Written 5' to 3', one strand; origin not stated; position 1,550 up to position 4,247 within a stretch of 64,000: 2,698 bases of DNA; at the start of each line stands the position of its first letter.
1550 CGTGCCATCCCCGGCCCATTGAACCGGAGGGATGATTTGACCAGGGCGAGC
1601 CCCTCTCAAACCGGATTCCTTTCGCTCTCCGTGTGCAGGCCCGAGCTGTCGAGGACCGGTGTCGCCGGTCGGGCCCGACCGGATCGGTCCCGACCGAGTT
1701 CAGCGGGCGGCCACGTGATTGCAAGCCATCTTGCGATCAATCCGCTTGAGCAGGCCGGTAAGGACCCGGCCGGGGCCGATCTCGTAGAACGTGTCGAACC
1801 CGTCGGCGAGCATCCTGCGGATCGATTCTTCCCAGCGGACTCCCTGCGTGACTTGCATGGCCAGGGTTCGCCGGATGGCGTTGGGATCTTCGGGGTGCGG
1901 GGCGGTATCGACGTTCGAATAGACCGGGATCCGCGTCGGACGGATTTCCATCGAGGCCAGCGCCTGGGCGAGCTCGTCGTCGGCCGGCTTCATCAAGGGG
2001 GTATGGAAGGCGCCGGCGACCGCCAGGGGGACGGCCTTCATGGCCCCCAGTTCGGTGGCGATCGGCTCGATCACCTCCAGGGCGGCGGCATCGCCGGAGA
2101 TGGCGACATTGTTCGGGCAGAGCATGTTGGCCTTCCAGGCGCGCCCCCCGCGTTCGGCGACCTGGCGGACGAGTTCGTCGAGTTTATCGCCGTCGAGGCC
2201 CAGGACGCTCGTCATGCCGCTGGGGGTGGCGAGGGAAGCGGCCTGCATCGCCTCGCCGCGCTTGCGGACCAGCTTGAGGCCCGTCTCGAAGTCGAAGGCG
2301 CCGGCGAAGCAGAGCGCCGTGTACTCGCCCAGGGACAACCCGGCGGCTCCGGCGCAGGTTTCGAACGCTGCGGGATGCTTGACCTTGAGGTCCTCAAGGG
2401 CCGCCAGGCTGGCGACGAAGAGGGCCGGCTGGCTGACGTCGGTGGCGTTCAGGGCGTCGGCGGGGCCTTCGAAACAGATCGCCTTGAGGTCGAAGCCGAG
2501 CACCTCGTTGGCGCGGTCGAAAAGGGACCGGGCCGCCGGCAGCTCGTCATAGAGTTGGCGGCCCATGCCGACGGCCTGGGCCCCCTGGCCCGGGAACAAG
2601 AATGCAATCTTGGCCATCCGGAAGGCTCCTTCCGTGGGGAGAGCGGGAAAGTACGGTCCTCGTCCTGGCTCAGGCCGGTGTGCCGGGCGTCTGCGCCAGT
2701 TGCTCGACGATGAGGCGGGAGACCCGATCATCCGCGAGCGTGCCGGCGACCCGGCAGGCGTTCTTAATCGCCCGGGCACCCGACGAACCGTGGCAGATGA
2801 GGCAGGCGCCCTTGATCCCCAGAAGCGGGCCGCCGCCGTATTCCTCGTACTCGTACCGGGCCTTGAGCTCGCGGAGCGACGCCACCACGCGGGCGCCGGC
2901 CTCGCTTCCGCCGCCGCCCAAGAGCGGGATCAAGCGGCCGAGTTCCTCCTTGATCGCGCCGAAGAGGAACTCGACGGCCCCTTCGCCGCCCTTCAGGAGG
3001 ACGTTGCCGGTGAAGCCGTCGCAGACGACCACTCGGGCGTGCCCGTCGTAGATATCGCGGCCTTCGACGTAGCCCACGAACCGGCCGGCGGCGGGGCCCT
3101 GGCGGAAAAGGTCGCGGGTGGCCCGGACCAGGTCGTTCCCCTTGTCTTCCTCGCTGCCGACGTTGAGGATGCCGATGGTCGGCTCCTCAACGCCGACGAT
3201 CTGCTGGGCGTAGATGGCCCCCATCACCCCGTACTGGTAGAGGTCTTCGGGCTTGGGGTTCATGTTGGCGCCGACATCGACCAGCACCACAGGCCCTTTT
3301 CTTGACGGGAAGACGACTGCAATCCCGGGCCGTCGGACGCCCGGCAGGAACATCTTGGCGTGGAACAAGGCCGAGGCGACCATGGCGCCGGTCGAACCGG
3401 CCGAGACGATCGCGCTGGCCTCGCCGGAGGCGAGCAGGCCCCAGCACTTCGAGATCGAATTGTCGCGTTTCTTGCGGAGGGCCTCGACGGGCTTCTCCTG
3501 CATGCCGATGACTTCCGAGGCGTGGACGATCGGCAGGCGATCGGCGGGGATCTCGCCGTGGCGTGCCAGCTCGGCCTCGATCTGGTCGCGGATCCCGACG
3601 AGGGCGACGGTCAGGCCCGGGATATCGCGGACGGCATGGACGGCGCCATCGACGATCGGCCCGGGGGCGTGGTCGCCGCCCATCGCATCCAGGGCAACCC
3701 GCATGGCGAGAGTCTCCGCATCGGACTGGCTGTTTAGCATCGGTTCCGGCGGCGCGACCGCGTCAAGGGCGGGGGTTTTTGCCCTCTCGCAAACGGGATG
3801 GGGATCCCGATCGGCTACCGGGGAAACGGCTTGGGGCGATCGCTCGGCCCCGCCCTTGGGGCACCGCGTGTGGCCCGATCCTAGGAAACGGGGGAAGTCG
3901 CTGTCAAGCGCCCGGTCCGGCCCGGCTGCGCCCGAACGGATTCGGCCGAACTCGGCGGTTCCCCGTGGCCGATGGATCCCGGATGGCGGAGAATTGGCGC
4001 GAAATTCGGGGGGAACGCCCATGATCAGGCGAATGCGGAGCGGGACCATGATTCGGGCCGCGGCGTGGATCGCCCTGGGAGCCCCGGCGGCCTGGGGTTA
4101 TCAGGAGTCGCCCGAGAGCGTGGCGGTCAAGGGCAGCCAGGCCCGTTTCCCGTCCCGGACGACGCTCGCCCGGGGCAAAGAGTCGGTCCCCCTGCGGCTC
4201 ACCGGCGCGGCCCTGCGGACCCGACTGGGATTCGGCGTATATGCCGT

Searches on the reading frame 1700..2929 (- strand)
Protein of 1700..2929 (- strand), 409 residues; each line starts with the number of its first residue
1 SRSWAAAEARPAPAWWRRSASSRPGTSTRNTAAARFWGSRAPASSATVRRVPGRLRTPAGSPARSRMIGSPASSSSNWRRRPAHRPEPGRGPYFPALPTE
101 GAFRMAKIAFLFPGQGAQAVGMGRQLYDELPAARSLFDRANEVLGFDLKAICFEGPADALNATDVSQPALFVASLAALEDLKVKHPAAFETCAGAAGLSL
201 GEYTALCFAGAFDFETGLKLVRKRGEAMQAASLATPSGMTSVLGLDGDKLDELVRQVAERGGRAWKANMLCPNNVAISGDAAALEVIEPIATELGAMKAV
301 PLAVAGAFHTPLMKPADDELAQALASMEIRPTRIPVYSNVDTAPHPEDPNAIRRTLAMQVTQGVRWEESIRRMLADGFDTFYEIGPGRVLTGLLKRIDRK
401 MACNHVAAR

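Call 69: search_protein_families(library=pfam, proteins=[window:1700-2929:-], max_evalue=0.001)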
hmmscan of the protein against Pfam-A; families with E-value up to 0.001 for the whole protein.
window:1700-2929:- (409 aa): 1 family
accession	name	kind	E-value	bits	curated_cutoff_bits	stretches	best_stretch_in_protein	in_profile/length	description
PF00698.26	Acyl_transf_1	-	3.6e-30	106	32.7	1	110-395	2-276/319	Acyl transferase domain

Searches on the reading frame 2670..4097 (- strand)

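Call 69: search_protein_families(library=pfam, proteins=[window:2670-4097:-], max_evalue=0.001)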
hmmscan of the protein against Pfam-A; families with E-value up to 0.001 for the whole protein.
window:2670-4097:- (475 aa): 1 family
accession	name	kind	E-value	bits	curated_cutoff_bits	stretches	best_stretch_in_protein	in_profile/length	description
PF02504.20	FA_synthesis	-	2.6e-92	309.8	29.1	1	132-460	1-322/324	Fatty acid synthesis protein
